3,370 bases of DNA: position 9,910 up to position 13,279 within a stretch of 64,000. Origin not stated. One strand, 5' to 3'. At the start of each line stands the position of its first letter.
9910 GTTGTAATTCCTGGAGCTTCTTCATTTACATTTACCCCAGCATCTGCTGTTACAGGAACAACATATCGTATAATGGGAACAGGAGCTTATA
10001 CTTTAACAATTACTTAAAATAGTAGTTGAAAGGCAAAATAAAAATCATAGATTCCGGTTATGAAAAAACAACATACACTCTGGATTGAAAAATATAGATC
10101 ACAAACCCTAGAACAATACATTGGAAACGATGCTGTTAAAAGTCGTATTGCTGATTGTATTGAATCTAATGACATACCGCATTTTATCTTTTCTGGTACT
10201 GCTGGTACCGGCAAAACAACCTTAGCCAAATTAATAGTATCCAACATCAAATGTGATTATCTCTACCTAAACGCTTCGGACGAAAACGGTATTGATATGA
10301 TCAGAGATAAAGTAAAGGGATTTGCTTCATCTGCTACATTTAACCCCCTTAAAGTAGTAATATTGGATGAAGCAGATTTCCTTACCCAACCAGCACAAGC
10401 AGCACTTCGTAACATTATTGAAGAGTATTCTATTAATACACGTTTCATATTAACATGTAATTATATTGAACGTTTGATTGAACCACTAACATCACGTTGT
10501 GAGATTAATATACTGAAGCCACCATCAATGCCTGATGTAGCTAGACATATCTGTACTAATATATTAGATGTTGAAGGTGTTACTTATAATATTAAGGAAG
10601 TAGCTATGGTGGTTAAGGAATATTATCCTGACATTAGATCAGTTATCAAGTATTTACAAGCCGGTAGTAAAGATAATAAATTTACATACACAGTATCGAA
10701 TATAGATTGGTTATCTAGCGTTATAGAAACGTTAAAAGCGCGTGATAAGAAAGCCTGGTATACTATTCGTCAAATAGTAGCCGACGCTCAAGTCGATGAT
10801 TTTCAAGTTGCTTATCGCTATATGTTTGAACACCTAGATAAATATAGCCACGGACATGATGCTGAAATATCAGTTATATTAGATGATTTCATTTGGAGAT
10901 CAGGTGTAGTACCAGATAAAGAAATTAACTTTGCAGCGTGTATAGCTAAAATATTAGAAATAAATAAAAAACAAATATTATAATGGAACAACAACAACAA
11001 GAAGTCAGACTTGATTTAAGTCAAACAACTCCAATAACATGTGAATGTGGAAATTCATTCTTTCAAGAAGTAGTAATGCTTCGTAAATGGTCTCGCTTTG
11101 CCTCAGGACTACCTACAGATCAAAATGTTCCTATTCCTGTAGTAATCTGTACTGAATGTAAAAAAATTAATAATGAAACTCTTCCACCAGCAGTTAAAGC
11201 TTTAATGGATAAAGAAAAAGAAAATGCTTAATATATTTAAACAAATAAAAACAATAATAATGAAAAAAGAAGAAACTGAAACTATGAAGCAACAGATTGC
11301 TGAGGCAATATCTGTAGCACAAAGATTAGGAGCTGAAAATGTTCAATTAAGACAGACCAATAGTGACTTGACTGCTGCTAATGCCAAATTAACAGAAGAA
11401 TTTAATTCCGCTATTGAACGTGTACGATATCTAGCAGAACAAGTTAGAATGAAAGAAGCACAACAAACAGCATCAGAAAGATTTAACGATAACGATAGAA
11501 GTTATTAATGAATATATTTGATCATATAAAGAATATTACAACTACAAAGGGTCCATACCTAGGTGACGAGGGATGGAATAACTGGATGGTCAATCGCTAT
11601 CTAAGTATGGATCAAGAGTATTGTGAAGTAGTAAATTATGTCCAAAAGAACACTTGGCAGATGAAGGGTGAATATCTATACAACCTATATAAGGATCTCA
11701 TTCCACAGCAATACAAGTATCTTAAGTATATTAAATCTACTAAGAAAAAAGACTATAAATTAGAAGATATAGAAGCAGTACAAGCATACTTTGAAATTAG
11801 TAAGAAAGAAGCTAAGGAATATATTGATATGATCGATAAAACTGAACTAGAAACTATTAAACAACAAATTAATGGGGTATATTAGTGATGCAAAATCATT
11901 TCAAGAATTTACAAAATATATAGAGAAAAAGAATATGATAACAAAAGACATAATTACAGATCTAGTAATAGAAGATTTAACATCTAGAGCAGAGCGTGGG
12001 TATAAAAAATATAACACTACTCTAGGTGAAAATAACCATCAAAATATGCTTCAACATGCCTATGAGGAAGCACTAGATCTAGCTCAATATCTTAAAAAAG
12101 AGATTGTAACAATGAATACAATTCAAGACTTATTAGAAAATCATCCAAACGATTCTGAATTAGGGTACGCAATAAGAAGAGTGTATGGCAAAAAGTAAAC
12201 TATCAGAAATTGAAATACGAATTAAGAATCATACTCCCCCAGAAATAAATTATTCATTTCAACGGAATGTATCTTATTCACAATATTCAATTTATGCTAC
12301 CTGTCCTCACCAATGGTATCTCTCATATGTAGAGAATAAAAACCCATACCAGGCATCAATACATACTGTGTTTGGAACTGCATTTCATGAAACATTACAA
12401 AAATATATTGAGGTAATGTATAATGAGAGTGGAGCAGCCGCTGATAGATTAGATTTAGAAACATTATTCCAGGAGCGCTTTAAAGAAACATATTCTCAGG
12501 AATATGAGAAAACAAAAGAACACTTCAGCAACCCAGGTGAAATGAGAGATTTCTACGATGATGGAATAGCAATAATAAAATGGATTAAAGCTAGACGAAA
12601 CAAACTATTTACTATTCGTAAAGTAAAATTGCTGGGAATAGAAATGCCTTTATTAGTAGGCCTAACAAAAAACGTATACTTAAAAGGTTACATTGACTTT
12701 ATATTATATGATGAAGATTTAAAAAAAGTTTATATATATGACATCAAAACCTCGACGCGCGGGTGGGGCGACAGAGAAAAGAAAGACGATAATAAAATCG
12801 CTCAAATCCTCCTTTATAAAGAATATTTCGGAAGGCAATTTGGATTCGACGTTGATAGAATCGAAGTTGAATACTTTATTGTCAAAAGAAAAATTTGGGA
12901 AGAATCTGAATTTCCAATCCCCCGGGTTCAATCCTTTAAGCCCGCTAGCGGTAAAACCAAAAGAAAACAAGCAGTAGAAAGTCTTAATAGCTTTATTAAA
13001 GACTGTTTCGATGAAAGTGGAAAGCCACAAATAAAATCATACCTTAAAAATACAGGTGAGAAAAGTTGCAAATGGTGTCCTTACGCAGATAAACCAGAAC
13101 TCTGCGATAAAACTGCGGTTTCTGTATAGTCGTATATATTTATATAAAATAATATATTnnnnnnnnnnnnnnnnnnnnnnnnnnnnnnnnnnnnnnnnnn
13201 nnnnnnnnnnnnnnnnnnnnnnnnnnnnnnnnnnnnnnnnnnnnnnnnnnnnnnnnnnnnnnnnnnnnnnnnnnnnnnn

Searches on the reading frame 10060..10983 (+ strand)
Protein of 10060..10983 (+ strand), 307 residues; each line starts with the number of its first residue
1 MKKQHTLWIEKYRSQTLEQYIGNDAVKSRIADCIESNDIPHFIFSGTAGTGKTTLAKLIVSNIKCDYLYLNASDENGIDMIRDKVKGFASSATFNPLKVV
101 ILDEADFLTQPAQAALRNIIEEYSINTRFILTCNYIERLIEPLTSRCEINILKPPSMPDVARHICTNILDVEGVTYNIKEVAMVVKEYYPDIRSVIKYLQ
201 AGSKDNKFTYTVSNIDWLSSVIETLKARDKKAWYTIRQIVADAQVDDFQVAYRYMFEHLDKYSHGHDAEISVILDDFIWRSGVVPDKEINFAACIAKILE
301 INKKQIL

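Call 11: search_protein_families(library=phrogs, proteins=[window:10060-10983:+], max_evalue=0.00001)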
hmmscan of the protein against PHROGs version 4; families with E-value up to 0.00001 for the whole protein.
window:10060-10983:+ (307 aa): 3 families
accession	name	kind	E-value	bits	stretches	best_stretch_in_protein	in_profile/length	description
phrog_168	-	DNA, RNA and nucleotide metabolism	3e-73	248.2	1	2-299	5-308/314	clamp loader of DNA polymerase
phrog_5846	-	DNA, RNA and nucleotide metabolism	1.2e-32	114.7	1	10-200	8-200/380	clamp loader of DNA polymerase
phrog_11838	-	DNA, RNA and nucleotide metabolism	6.2e-20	72.7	1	4-245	3-241/420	clamp loader of DNA polymerase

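Call 12: search_protein_families(library=pfam, proteins=[window:10060-10983:+], max_evalue=0.00001)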
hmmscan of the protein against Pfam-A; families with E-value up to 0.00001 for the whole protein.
window:10060-10983:+ (307 aa): 5 families
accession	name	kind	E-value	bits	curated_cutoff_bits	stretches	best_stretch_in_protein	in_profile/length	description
PF00004.35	AAA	-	1e-16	62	21.2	1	43-154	2-130/131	ATPase family associated with various cellular activities (AAA)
PF13177.12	DNA_pol3_delta2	-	7.8e-12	45.9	27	1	76-154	81-159/161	DNA polymerase III, delta subunit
PF13173.12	AAA_14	-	1.2e-07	32.2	27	1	43-132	6-96/129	AAA domain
PF05496.18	RuvB_N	-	3.4e-06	27.4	27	1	13-126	2-114/159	Holliday junction DNA helicase RuvB P-loop domain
PF13401.12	AAA_22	-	1e-05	26.3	27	0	43-85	9-54/130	AAA domain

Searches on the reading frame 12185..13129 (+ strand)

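Call 11: search_protein_families(library=phrogs, proteins=[window:12185-13129:+], max_evalue=0.00001)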
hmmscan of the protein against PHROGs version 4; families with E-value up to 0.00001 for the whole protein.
window:12185-13129:+ (314 aa): 4 families
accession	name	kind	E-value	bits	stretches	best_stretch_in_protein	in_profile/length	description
phrog_69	-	DNA, RNA and nucleotide metabolism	8e-22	78.9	1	29-302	90-321/501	exonuclease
phrog_1218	-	DNA, RNA and nucleotide metabolism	5.7e-17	63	1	28-220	9-193/364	exonuclease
phrog_1706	-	DNA, RNA and nucleotide metabolism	2.2e-08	34.9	1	25-302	43-240/293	CRISPR/Cas system associated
phrog_1870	-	DNA, RNA and nucleotide metabolism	8e-06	26.2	0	27-190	14-192/313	exonuclease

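Call 12: search_protein_families(library=pfam, proteins=[window:12185-13129:+], max_evalue=0.00001)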
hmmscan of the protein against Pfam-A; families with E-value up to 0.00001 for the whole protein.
window:12185-13129:+ (314 aa): 1 family
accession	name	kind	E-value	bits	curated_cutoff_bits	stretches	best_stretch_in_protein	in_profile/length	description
PF12705.13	PDDEXK_1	-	2.5e-23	83.8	22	1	29-301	2-243/247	PD-(D/E)XK nuclease superfamily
